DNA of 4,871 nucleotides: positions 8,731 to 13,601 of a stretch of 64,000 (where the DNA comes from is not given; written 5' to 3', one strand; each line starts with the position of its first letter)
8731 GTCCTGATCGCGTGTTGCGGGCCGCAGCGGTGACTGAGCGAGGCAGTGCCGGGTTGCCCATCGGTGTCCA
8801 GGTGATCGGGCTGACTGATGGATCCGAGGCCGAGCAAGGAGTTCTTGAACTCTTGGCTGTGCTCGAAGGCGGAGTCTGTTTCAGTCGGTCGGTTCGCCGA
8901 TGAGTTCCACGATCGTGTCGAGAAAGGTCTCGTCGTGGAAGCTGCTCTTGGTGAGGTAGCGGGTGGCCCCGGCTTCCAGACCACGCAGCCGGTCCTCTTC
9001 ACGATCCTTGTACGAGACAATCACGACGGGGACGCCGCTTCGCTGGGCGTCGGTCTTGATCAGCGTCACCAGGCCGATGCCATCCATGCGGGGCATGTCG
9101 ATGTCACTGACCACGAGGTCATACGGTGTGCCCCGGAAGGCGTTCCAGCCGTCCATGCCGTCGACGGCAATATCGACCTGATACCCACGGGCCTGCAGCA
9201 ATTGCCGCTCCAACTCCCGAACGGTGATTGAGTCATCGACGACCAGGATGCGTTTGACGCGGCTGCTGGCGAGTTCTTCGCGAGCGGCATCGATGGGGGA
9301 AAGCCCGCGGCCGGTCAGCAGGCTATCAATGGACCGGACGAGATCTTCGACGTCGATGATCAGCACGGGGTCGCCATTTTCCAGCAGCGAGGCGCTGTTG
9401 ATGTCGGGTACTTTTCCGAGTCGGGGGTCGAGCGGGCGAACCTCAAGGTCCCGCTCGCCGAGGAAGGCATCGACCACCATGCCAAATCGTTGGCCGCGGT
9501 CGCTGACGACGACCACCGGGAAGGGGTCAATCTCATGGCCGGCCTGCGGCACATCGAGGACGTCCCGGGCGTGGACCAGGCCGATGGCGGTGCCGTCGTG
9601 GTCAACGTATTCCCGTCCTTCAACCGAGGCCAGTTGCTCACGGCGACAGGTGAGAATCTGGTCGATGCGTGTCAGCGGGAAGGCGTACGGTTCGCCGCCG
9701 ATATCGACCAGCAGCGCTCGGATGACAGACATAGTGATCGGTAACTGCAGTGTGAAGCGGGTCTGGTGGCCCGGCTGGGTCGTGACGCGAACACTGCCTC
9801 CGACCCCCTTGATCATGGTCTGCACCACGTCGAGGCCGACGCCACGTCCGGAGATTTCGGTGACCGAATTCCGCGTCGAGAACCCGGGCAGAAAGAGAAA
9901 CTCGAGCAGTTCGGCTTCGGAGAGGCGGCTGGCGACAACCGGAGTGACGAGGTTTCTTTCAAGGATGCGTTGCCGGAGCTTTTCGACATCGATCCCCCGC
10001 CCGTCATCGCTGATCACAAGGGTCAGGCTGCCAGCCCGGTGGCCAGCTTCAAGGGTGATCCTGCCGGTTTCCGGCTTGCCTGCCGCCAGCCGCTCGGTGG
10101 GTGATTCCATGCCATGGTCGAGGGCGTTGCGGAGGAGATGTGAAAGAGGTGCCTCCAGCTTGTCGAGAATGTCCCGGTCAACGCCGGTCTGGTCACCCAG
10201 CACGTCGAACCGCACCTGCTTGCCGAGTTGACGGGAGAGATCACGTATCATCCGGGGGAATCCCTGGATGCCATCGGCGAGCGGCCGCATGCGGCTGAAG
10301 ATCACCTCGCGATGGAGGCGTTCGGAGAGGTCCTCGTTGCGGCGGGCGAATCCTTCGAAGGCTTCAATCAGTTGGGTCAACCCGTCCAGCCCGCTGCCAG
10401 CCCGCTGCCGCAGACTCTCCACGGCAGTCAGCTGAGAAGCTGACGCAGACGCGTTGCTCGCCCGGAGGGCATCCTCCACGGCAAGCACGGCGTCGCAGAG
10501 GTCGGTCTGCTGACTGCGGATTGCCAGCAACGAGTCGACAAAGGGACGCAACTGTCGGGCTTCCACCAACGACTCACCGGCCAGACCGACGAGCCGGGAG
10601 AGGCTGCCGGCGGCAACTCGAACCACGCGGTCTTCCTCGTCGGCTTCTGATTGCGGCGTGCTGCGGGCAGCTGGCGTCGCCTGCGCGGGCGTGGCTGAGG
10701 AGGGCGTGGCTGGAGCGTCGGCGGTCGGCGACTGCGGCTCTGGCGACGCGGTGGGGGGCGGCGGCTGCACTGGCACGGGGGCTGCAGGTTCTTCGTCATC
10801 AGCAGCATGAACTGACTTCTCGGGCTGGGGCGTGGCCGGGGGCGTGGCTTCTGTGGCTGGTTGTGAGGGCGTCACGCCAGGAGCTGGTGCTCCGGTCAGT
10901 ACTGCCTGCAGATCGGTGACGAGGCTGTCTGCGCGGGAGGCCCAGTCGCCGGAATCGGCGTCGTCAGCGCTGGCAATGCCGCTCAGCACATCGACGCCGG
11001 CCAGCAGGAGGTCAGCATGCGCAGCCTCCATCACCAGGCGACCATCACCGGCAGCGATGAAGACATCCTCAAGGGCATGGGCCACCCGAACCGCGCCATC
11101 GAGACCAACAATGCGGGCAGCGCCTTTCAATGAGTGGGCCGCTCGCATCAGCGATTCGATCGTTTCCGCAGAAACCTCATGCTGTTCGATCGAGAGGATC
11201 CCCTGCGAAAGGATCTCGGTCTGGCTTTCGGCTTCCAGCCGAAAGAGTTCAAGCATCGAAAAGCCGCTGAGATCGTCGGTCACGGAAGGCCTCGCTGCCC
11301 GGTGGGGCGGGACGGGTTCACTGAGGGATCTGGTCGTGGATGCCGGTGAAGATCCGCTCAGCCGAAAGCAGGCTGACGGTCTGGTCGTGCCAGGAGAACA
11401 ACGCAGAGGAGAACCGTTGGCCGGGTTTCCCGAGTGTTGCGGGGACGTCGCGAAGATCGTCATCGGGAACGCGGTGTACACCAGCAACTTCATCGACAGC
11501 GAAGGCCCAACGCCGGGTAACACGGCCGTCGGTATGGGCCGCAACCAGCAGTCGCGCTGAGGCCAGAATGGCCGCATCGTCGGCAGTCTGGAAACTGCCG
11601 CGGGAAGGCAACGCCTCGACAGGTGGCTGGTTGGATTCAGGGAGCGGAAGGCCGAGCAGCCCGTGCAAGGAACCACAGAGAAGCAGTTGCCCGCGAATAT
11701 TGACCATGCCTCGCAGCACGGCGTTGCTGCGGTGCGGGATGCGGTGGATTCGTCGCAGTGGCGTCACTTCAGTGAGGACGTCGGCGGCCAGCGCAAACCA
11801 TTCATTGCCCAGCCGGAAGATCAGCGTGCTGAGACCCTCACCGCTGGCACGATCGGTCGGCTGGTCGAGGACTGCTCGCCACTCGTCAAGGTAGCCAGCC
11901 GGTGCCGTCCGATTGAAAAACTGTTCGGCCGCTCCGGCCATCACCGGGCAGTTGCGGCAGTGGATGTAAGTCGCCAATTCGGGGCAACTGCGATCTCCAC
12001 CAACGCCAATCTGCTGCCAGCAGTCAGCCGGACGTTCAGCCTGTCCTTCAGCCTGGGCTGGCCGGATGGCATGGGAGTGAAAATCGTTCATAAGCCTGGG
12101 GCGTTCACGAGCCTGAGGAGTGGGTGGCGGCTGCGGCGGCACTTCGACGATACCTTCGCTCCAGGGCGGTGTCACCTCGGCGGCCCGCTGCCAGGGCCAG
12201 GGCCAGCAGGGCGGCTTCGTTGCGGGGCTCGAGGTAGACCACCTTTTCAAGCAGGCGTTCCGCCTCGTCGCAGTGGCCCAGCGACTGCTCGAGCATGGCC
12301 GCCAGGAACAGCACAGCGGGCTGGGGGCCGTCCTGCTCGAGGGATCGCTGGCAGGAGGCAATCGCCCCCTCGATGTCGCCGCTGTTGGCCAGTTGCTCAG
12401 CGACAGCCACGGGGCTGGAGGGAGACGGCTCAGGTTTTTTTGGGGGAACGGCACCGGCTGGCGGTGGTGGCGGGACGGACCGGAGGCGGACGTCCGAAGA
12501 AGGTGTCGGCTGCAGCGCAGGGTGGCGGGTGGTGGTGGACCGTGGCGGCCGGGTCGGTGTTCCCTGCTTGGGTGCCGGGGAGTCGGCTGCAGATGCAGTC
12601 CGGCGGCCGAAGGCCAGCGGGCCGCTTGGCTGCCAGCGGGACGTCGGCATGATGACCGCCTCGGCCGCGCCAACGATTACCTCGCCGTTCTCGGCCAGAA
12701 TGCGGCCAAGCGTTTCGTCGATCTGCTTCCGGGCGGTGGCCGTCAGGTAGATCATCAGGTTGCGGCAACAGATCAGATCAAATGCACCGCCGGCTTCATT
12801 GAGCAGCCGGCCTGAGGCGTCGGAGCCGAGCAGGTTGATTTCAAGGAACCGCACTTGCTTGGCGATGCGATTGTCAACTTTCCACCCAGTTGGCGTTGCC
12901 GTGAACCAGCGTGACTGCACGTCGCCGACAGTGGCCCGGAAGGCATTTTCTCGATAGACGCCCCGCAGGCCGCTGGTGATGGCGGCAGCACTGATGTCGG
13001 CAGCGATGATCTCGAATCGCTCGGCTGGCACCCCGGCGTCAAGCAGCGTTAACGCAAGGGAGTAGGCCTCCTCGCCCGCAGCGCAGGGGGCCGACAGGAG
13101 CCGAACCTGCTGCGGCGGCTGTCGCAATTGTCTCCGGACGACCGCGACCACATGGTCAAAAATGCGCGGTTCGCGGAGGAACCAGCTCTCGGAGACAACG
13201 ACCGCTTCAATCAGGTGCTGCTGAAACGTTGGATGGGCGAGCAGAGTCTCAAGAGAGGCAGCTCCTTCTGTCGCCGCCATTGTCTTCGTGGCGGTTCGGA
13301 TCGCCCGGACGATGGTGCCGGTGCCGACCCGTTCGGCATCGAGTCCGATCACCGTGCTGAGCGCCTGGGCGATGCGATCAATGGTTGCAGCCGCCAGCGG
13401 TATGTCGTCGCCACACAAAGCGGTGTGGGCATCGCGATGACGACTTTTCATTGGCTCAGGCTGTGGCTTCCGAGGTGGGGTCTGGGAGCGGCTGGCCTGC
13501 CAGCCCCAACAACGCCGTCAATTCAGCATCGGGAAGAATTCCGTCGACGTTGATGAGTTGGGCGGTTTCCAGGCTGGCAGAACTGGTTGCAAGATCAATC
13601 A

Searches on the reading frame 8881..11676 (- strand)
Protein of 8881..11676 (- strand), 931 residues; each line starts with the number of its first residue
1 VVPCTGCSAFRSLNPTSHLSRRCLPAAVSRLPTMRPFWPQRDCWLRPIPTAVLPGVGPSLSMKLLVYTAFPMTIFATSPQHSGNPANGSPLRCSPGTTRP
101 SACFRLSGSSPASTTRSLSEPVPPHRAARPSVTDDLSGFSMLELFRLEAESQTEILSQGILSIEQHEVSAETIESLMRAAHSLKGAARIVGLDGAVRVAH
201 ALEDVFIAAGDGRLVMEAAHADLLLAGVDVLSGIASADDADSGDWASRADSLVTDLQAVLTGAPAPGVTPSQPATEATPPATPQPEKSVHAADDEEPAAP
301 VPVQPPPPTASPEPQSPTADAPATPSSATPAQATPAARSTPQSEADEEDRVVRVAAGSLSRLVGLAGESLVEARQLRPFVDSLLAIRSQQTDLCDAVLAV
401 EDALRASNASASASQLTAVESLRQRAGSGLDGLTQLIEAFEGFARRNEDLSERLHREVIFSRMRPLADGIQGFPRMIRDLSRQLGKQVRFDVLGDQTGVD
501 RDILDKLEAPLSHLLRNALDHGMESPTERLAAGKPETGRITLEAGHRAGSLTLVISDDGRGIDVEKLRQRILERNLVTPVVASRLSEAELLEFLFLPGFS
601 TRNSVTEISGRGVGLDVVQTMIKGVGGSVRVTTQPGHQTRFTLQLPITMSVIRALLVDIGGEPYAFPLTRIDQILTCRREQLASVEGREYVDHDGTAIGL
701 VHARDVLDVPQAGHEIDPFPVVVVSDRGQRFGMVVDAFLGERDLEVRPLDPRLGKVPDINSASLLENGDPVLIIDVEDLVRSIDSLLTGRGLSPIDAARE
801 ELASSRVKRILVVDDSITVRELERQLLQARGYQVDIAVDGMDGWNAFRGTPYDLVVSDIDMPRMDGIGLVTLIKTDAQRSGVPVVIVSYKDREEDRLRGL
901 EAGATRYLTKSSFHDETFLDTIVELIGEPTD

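Call 34: search_protein_families(library=pfam, proteins=[window:8881-11676:-], max_evalue=0.0001)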
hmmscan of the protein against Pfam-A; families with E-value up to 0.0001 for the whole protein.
window:8881-11676:- (931 aa): 4 families
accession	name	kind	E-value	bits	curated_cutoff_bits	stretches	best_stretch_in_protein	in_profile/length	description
PF00072.30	Response_reg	-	9.1e-23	81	30.2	1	810-912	1-101/111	Response regulator receiver domain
PF01584.24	CheW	-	2.5e-19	69.7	23.5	1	654-782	2-136/138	CheW-like domain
PF02518.31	HATPase_c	-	1.9e-18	67.3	26.4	1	511-647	10-109/111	Histidine kinase-, DNA gyrase B-, and HSP90-like ATPase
PF01627.28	Hpt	-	2.7e-12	47.2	24.6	1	141-229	2-79/84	Hpt domain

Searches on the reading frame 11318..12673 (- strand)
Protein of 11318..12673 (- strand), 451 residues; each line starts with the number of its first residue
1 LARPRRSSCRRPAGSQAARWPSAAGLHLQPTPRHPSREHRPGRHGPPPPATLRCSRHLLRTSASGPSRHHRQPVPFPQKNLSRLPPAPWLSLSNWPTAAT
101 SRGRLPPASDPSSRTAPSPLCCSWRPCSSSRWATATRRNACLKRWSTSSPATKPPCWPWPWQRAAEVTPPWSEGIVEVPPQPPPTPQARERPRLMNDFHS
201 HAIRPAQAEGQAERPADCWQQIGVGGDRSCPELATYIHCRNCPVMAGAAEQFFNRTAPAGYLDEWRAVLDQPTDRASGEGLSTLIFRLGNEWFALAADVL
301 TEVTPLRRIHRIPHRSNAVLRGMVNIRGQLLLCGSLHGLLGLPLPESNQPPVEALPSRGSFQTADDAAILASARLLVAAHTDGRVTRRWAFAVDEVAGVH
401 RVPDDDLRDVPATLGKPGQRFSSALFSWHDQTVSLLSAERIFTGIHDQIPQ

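Call 34: search_protein_families(library=pfam, proteins=[window:11318-12673:-], max_evalue=0.0001)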
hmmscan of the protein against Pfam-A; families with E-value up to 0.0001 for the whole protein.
window:11318-12673:- (451 aa): 1 family
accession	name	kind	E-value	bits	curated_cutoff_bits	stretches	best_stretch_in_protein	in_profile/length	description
PF01584.24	CheW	-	1.4e-17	64.1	23.5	1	284-443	3-135/138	CheW-like domain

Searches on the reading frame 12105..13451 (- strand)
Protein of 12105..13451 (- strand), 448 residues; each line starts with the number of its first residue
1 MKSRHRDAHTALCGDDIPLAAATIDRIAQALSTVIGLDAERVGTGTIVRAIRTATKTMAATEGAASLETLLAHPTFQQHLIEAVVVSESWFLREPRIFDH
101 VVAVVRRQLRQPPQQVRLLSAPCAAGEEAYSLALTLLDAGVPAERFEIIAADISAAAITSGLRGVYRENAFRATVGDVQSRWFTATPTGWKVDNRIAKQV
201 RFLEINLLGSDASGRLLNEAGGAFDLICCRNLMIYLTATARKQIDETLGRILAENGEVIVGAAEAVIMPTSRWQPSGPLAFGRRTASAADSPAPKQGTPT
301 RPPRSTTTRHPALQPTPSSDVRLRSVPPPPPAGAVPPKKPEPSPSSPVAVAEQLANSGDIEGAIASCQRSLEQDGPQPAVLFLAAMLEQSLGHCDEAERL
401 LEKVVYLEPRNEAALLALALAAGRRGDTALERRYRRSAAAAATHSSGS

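Call 34: search_protein_families(library=pfam, proteins=[window:12105-13451:-], max_evalue=0.0001)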
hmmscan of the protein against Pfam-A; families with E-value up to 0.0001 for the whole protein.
window:12105-13451:- (448 aa): 1 family
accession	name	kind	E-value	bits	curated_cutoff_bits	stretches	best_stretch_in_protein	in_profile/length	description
PF01739.24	CheR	-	4e-34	118.2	27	1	89-267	3-180/195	CheR methyltransferase, SAM binding domain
